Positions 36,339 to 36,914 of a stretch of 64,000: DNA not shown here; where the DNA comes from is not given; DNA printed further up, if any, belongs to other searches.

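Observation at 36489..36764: Unknown 91-aa ORF translationally coupled to blh at the end of the retinal operon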

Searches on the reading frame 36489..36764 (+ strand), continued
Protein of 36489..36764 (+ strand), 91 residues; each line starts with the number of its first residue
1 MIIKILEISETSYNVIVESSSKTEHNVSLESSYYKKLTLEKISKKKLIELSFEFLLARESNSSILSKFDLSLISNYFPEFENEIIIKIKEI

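Call 42: search_protein_families(library=padloc, alignment_id=A1, max_evalue=0.01)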
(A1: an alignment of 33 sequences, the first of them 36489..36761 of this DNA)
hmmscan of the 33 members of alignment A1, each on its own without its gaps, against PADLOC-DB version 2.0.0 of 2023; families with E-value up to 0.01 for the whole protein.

A. member 1, window:36489-36761:+ (91 aa): 0 families

B. families by the number of members that match (of 33 scanned): 0 families
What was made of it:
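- On Type II toxin-antitoxin or other two-gene small-protein modules: No PADLOC hit (call 42).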

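Call 43: search_protein_families(library=phrogs, alignment_id=A1, max_evalue=0.01)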
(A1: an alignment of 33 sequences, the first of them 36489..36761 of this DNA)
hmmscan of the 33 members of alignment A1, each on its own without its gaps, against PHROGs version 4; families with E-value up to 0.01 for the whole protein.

A. member 1, window:36489-36761:+ (91 aa): 0 families

B. families by the number of members that match (of 33 scanned): 0 families
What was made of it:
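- On Phage or plasmid cargo gene: No PHROG hit (call 43).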

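Call 49: find_encoding_contigs(protein=P0068, flank=8000, max_places=3)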
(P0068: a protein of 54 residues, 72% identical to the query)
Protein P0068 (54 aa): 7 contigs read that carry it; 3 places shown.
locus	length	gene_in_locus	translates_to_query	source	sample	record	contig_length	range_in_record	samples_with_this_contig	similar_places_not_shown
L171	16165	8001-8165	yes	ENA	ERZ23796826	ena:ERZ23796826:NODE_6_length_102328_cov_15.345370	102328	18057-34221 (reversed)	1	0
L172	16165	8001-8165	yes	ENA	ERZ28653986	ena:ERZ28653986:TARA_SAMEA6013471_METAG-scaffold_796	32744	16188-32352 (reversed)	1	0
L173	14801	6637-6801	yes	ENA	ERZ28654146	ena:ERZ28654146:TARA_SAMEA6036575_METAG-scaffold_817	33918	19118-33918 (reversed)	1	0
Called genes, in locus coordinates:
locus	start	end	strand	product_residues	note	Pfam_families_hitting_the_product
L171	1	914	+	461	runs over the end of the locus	PF00483:NTP_transferase, PF01128:IspD (weak), PF12804:NTP_transf_3, PF25087:GMPPB_C (weak), PF25084:LbH_EIF2B, PF00132:Hexapep (weak), PF25087:GMPPB_C (weak), PF00132:Hexapep (weak), +1 more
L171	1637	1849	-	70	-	-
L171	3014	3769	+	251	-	PF01036:Bac_rhodopsin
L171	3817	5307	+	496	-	PF00890:FAD_binding_2 (weak), PF01593:Amino_oxidase, PF03486:HI0933_like (faint), PF07992:Pyr_redox_2 (faint), PF12831:FAD_oxidored (weak), PF13450:NAD_binding_8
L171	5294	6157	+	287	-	PF00494:SQS_PSY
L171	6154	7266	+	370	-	PF05834:Lycopene_cycl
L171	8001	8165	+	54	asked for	-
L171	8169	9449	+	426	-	PF02844:GARS_N, PF01071:GARS_A, PF02222:ATP-grasp (faint), PF02843:GARS_C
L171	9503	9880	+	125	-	PF00164:Ribosom_S12_S23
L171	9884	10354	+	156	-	PF00177:Ribosomal_S7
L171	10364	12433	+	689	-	PF00009:GTP_EFTU, PF03144:GTP_EFTU_D2, PF22042:EF-G_D2, PF14492:EFG_III, PF16658:RF3_C (weak), PF03764:EFG_IV, PF00679:EFG_C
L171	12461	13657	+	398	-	PF00009:GTP_EFTU, PF03144:GTP_EFTU_D2, PF03143:GTP_EFTU_D3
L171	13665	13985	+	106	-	PF00338:Ribosomal_S10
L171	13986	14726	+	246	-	PF00297:Ribosomal_L3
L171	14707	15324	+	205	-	PF00573:Ribosomal_L4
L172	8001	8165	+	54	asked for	-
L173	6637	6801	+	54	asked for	-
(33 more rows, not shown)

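Call 50: find_encoding_contigs(protein=P0027, flank=8000, max_places=2)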
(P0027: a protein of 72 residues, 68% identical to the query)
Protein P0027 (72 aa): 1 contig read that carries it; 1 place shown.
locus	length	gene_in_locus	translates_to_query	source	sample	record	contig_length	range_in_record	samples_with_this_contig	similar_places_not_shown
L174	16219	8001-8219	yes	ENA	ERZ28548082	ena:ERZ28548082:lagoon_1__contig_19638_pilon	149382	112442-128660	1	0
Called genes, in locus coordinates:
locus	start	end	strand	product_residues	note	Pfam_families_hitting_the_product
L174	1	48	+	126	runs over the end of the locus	PF00483:NTP_transferase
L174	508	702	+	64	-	PF00132:Hexapep, PF14602:Hexapep_2 (weak)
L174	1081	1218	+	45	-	-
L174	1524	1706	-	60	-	-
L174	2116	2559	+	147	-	PF01380:SIS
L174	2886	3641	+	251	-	PF01036:Bac_rhodopsin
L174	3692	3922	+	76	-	PF00890:FAD_binding_2 (weak), PF07992:Pyr_redox_2 (weak), PF12831:FAD_oxidored, PF13450:NAD_binding_8, PF01593:Amino_oxidase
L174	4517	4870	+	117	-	-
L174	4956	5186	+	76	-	-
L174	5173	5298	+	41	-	-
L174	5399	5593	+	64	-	PF00494:SQS_PSY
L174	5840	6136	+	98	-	-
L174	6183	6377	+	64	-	-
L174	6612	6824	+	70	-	-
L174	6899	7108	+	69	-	-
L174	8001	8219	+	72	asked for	-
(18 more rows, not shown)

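Call 58: search_protein_families(library=pfam, proteins=[L002:3189-3770:+, L052:4229-4819:+, L164:3108-3464:+, L130:4431-5084:+, L134:5108-5926:+, L150:5289-5954:+, L150:4640-5209:+, L054:5016-5768:+, L141:1675-2685:+, L065:4358-5104:+], max_evalue=0.001)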
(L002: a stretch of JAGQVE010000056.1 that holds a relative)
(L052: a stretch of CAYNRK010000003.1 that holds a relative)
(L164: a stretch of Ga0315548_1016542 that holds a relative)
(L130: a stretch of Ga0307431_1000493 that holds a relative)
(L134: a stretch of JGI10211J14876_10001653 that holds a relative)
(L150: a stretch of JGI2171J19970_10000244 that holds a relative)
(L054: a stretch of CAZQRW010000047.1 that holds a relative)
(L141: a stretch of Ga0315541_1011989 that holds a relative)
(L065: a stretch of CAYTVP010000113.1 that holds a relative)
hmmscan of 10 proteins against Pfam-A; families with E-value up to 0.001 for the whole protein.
L002:3189-3770:+ (194 aa): 1 family
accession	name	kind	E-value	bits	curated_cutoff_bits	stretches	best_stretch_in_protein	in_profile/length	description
PF00160.26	Pro_isomerase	-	5.3e-31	108.4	21.7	1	27-189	2-156/159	Cyclophilin type peptidyl-prolyl cis-trans isomerase/CLD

L052:4229-4819:+ (197 aa): 1 family
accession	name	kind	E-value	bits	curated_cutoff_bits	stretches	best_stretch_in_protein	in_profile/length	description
PF00160.26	Pro_isomerase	-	5.1e-42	144.3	21.7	1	59-190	2-145/159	Cyclophilin type peptidyl-prolyl cis-trans isomerase/CLD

L164:3108-3464:+ (119 aa): 1 family
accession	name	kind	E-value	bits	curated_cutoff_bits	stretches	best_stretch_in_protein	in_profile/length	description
PF01925.25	TauE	-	3e-18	66.8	32.6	1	7-118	1-109/237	Sulfite exporter TauE/SafE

L130:4431-5084:+ (218 aa): 13 families
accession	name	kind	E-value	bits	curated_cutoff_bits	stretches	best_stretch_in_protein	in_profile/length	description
PF13649.12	Methyltransf_25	-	2.1e-17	64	27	1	51-147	1-97/97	Methyltransferase domain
PF13847.12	Methyltransf_31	-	2.9e-17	63.1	27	1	46-163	2-127/145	Methyltransferase domain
PF01209.24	Ubie_methyltran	-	1.4e-15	57.8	20.1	1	16-165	16-162/233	ubiE/COQ5 methyltransferase family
PF08241.18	Methyltransf_11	-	8.4e-14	52.4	21.2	1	52-151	1-95/95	Methyltransferase domain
PF08242.18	Methyltransf_12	-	2.2e-11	44.8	30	1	52-148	1-97/98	Methyltransferase domain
PF01135.25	PCMT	-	1.9e-10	41.4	20.3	1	38-130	64-158/210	Protein-L-isoaspartate(D-aspartate) O-methyltransferase (PCMT)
PF13489.12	Methyltransf_23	-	4.5e-09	36.7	27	1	41-196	14-160/164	Methyltransferase domain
PF01269.23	Fibrillarin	-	2.3e-06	27.4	27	1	36-151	60-174/227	Fibrillarin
PF05175.20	MTS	-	6.9e-06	26.3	23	1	43-162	27-149/170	Methyltransferase small domain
PF02353.26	CMAS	-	1.1e-05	25.3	27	1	38-151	53-164/273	Mycolic acid cyclopropane synthetase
PF09243.16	Rsm22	-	0.00031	20.7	23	1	50-144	37-133/275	Mitochondrial small ribosomal subunit Rsm22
PF00398.26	RrnaAD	-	0.00066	19.3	24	1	36-141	19-121/263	Ribosomal RNA adenine dimethylase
PF13679.12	Methyltransf_32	-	0.00069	20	27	1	34-125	11-109/143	Methyltransferase domain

L134:5108-5926:+ (273 aa): 17 families
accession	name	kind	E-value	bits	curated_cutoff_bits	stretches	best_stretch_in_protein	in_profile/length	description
PF13649.12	Methyltransf_25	-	2.6e-28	99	27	1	110-206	2-97/97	Methyltransferase domain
PF08241.18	Methyltransf_11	-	8.6e-28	97.3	21.2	1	110-208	1-93/95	Methyltransferase domain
PF13847.12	Methyltransf_31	-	2.7e-20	73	27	1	106-226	4-127/145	Methyltransferase domain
PF08242.18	Methyltransf_12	-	6.5e-20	72.1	30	1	110-208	1-98/98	Methyltransferase domain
PF01209.24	Ubie_methyltran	-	1e-18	68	20.1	1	95-209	38-150/233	ubiE/COQ5 methyltransferase family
PF13489.12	Methyltransf_23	-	2.7e-16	60.2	27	1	100-255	17-162/164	Methyltransferase domain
PF02353.26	CMAS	-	4e-07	30.1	27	1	95-216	52-170/273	Mycolic acid cyclopropane synthetase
PF02390.23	Methyltransf_4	-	4.7e-07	29.9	24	1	108-177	4-76/173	Putative methyltransferase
PF24675.1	NpmA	-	5.8e-07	29.4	60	1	103-169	21-91/214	16S rRNA (adenine(1408)-N(1))-methyltransferase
PF05175.20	MTS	-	8.2e-07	29.3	23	1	107-208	33-136/170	Methyltransferase small domain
PF03141.22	Methyltransf_29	-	5.5e-06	25.7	23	1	107-212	119-219/506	Putative S-adenosyl-L-methionine-dependent methyltransferase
PF06325.19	PrmA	-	9.1e-06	25.8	22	1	104-211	160-259/296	Ribosomal protein L11 methyltransferase (PrmA)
PF01728.25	FtsJ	-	9.3e-05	22.9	24.1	1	103-214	19-141/181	FtsJ-like methyltransferase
PF05148.21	Methyltransf_8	-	0.00011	22.5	27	1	165-218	114-164/219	Hypothetical methyltransferase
PF23547.1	Zn_ribbon_FGT1_1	-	0.00092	19.2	27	0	28-46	2-20/35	FORGETTER1 first zinc ribbon domain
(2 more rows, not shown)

L150:5289-5954:+ (222 aa): 8 families
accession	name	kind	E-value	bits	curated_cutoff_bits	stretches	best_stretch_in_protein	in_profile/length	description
PF13649.12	Methyltransf_25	-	9.5e-19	68.3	27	1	51-145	1-95/97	Methyltransferase domain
PF13847.12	Methyltransf_31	-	2e-15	57.2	27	1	47-188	3-139/145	Methyltransferase domain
PF01209.24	Ubie_methyltran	-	7.8e-15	55.3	20.1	1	17-164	17-161/233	ubiE/COQ5 methyltransferase family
PF08241.18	Methyltransf_11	-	3e-14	53.9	21.2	1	52-150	1-94/95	Methyltransferase domain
PF08242.18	Methyltransf_12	-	1.4e-11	45.4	30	1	52-146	1-95/98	Methyltransferase domain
PF01135.25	PCMT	-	1e-09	38.9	20.3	1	38-130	64-158/210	Protein-L-isoaspartate(D-aspartate) O-methyltransferase (PCMT)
PF13489.12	Methyltransf_23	-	1.4e-07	31.9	27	1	45-170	20-134/164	Methyltransferase domain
PF02353.26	CMAS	-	0.0001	22.1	27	1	38-146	53-159/273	Mycolic acid cyclopropane synthetase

L150:4640-5209:+ (190 aa): 17 families
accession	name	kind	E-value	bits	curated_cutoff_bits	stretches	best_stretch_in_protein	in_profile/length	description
PF13847.12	Methyltransf_31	-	7.2e-21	74.8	27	1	28-135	2-113/145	Methyltransferase domain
PF08241.18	Methyltransf_11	-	1.4e-16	61.3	21.2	1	34-131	1-94/95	Methyltransferase domain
PF13649.12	Methyltransf_25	-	1.5e-16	61.3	27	1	33-128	1-97/97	Methyltransferase domain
PF08242.18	Methyltransf_12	-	3.4e-13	50.6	30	1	34-130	1-98/98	Methyltransferase domain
PF01209.24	Ubie_methyltran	-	1.4e-11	44.7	20.1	1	21-133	39-152/233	ubiE/COQ5 methyltransferase family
PF13489.12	Methyltransf_23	-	4.7e-09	36.6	27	1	20-130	15-114/164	Methyltransferase domain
PF05175.20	MTS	-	1.8e-08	34.6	23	1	25-112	27-113/170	Methyltransferase small domain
PF06325.19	PrmA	-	2.2e-07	31.1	22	1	27-131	159-257/296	Ribosomal protein L11 methyltransferase (PrmA)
PF01135.25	PCMT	-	5.5e-07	30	20.3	1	22-128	66-167/210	Protein-L-isoaspartate(D-aspartate) O-methyltransferase (PCMT)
PF02475.24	TRM5-TYW2_MTfase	-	1.1e-06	29.1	28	1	16-100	23-107/164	TRM5/TYW2 methyltransferase domain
PF03848.20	TehB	-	3.6e-06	27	20.4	1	31-115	32-113/193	Tellurite resistance protein TehB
PF01269.23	Fibrillarin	-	4.5e-05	23.1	27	1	22-136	64-178/227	Fibrillarin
PF01728.25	FtsJ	-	4.7e-05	23.8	24.1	1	22-103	13-97/181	FtsJ-like methyltransferase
PF01189.24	Methyltr_RsmB-F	-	8.2e-05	22.8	27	1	28-90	7-69/199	16S rRNA methyltransferase RsmB/F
PF02390.23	Methyltransf_4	-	0.00011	22.2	24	1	31-94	3-69/173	Putative methyltransferase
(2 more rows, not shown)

L054:5016-5768:+ (251 aa): 9 families
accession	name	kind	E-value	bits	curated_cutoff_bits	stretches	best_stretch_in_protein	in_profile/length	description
PF13847.12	Methyltransf_31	-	1.7e-15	57.4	27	1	40-132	3-107/145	Methyltransferase domain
PF13649.12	Methyltransf_25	-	4.9e-14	53.2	27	1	45-130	2-97/97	Methyltransferase domain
PF08241.18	Methyltransf_11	-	1.5e-12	48.4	21.2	1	45-132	1-93/95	Methyltransferase domain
PF01209.24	Ubie_methyltran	-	1e-10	41.8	20.1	1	30-132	38-149/233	ubiE/COQ5 methyltransferase family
PF08242.18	Methyltransf_12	-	1.7e-07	32.3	30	1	45-111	1-70/98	Methyltransferase domain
PF01135.25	PCMT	-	4.5e-05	23.8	20.3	1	31-130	65-167/210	Protein-L-isoaspartate(D-aspartate) O-methyltransferase (PCMT)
PF06325.19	PrmA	-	0.00033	20.7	22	0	37-149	158-273/296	Ribosomal protein L11 methyltransferase (PrmA)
PF00398.26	RrnaAD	-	0.00045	19.8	24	1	31-100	19-88/263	Ribosomal RNA adenine dimethylase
PF02390.23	Methyltransf_4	-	0.0006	19.8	24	0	43-100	4-63/173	Putative methyltransferase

L141:1675-2685:+ (337 aa): 10 families
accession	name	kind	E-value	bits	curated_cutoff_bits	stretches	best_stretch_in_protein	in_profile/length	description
PF01209.24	Ubie_methyltran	-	8.6e-19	68.2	20.1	1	15-159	15-159/233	ubiE/COQ5 methyltransferase family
PF13649.12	Methyltransf_25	-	2.9e-17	63.6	27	1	51-147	1-97/97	Methyltransferase domain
PF13847.12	Methyltransf_31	-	1.9e-15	57.3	27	1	49-189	5-140/145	Methyltransferase domain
PF08241.18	Methyltransf_11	-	4.3e-14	53.4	21.2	1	52-151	1-95/95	Methyltransferase domain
PF08242.18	Methyltransf_12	-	3.3e-11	44.2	30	1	52-148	1-97/98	Methyltransferase domain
PF02579.22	Nitro_FeMo-Co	-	1.2e-10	41.9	26.3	1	241-325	9-93/94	Dinitrogenase iron-molybdenum cofactor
PF13489.12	Methyltransf_23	-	9.8e-08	32.3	27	1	42-195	16-159/164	Methyltransferase domain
PF01135.25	PCMT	-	2.7e-07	31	20.3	1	35-128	61-156/210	Protein-L-isoaspartate(D-aspartate) O-methyltransferase (PCMT)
PF05175.20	MTS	-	3.3e-05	24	23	1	48-171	32-155/170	Methyltransferase small domain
PF02353.26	CMAS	-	0.00085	19.2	27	0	37-150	52-163/273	Mycolic acid cyclopropane synthetase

L065:4358-5104:+ (249 aa): 16 families
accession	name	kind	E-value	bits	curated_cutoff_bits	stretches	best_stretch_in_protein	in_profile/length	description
PF13847.12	Methyltransf_31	-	1.2e-17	64.4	27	1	89-205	2-114/145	Methyltransferase domain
PF08241.18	Methyltransf_11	-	7.2e-17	62.3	21.2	1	96-194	2-95/95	Methyltransferase domain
PF13649.12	Methyltransf_25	-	1.3e-16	61.5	27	1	94-190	1-97/97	Methyltransferase domain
PF08242.18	Methyltransf_12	-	4e-15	56.8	30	1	96-192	2-98/98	Methyltransferase domain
PF13489.12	Methyltransf_23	-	1.7e-14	54.4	27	1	73-225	4-156/164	Methyltransferase domain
PF01209.24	Ubie_methyltran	-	6e-09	36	20.1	1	72-198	32-155/233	ubiE/COQ5 methyltransferase family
PF01728.25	FtsJ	-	2.1e-08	34.7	24.1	1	75-143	5-70/181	FtsJ-like methyltransferase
PF08704.16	GCD14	-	2.2e-08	34.5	26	1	62-146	11-96/247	tRNA methyltransferase complex GCD14 subunit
PF13578.12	Methyltransf_24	-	1.2e-07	32.9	26.3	1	97-194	3-102/105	Methyltransferase domain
PF00891.24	Methyltransf_2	-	1.8e-07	31.2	22.3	1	57-208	29-179/210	O-methyltransferase domain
PF02353.26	CMAS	-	1e-05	25.4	27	1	75-209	47-179/273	Mycolic acid cyclopropane synthetase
PF02390.23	Methyltransf_4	-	1.3e-05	25.2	24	1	92-147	3-57/173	Putative methyltransferase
PF01135.25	PCMT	-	2.7e-05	24.5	20.3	1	82-148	65-131/210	Protein-L-isoaspartate(D-aspartate) O-methyltransferase (PCMT)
PF13679.12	Methyltransf_32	-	8.2e-05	23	27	1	77-170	11-109/143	Methyltransferase domain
PF01269.23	Fibrillarin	-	0.00014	21.5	27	1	76-202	57-183/227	Fibrillarin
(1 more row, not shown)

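Call 62: search_protein_families(library=pfam, alignment_id=A3, max_evalue=0.00001)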
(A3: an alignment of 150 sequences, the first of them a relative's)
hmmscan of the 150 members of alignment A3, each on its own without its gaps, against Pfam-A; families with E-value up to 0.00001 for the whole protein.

A. member 1, L002:3848-5995:+ (716 aa): 1 family
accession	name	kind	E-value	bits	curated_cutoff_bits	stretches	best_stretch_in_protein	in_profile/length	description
PF01433.26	Peptidase_M1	-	1.1e-12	48.5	27.7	1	293-431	73-218/218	Peptidase family M1 domain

B. families by the number of members that match (of 150 scanned): 177 families (the first 25 are shown)
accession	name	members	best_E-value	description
PF02518.31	HATPase_c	3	2.5e-11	Histidine kinase-, DNA gyrase B-, and HSP90-like ATPase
PF00183.23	HSP90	2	5.2e-141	Hsp90 protein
PF07690.21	MFS_1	2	9.4e-54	Major Facilitator Superfamily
PF00753.33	Lactamase_B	2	4.5e-35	Metallo-beta-lactamase superfamily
PF00994.29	MoCF_biosynth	2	2.9e-31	Probable molybdopterin binding domain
PF00571.33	CBS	2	5.1e-27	CBS domain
PF12697.13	Abhydrolase_6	2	1.6e-21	Alpha/beta hydrolase family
PF00561.26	Abhydrolase_1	2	5.5e-21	alpha/beta hydrolase fold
PF12679.13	ABC2_membrane_2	2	4.1e-17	ABC-2 family transporter protein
PF12146.15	Hydrolase_4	2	1.5e-14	Serine aminopeptidase, S33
PF13589.12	HATPase_c_3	2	6.5e-12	Histidine kinase-, DNA gyrase B-, and HSP90-like ATPase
PF00583.31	Acetyltransf_1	2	4.9e-10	Acetyltransferase (GNAT) family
PF12706.13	Lactamase_B_2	2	1.2e-09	Beta-lactamase superfamily domain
PF02233.22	PNTB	1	8.4e-186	NAD(P) transhydrogenase beta subunit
PF06245.16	DUF1015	1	3.8e-110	Protein of unknown function (DUF1015)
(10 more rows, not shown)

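Call 66: fold_search(model_id=the predicted structure, library=viral)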
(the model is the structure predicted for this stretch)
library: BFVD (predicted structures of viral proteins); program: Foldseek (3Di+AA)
matches with E <= 10: 486; with E <= 0.001: 0
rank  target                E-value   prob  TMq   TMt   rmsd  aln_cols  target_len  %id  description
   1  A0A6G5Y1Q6            2.0e-01  0.14  0.25  0.25  16.5        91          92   11  (no name in the UniProt tables at hand)
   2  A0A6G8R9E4            2.7e-01  0.18  0.22  0.26   9.5        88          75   14  Uncharacterized protein [Salmonella phage pink]
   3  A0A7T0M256            2.9e-01  0.15  0.29  0.31   8.3        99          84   14  (no name in the UniProt tables at hand)
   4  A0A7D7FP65            3.2e-01  0.25  0.31  0.25   9.8        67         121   16  (no name in the UniProt tables at hand)
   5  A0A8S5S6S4            3.9e-01  0.25  0.41  0.23  18.7       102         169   15  Uncharacterized protein [Siphoviridae sp. ctqwY3]
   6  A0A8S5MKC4            4.4e-01  0.20  0.30  0.33   8.7        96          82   16  Uncharacterized protein [Siphoviridae sp. ctrpg19]
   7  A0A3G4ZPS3            5.7e-01  0.12  0.24  0.29   8.8        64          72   19  Uncharacterized protein [Terrestrivirus sp.]
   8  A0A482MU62            5.7e-01  0.09  0.25  0.13  10.4        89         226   12  Uncharacterized protein [Escherichia phage PTXU04]
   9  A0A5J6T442            6.1e-01  0.21  0.27  0.17   5.3        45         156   22  HNH endonuclease [Bacillus phage 019DV002]
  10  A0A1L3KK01            6.1e-01  0.12  0.29  0.06   9.0        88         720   14  (no name in the UniProt tables at hand)
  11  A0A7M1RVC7            6.1e-01  0.06  0.21  0.17  15.3       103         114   17  Uncharacterized protein [uncultured phage cr50_1]
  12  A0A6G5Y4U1            6.4e-01  0.13  0.33  0.28  11.5       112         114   16  (no name in the UniProt tables at hand)
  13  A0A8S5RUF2            6.4e-01  0.08  0.27  0.19  28.2       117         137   17  (no name in the UniProt tables at hand)
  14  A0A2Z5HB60            6.4e-01  0.06  0.23  0.21  18.9        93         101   12  (no name in the UniProt tables at hand)
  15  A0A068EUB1            6.9e-01  0.35  0.32  0.53   5.8        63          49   14  Uncharacterized protein [Bacillus phage CP-51]
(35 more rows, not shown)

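Call 70: search_dna_similar(query=P0077, collection=plasmids, mode=protein, max_evalue=0.001, max_rows=15)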
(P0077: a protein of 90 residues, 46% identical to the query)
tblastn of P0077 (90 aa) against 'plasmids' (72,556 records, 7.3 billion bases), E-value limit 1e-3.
Records with a match: 2; places in all: 2; records where one place covers at least 80% of the query: 2.
Best place of each record, by identity: <60% 2.
By first word of the organism name: Aminobacter 2.
By predicted mobility (MOB-suite, as given by PLSDB): non-mobilizable 2.
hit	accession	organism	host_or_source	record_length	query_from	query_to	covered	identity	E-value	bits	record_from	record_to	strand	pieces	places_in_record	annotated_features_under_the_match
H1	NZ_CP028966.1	Aminobacter sp. MSH1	Soil,Dichlobenil-treated soil sampled ...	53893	12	90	88%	31.6%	2e-4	45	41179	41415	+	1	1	hypothetical protein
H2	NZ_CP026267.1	Aminobacter sp. MSH1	bacterial isolate,soil from courtyard ...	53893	12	90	88%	31.6%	2e-4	45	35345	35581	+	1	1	hypothetical protein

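Call 71: search_dna_similar(query=P0077, collection=phages, mode=protein, max_evalue=0.001, max_rows=15)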
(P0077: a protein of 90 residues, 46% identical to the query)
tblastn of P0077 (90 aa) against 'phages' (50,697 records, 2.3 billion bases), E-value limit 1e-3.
No match.
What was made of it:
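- On Phage or plasmid cargo gene: One distant match on a single Aminobacter plasmid (calls 70, 71).
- The family is essentially absent from plasmids and phages (calls 70, 71).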
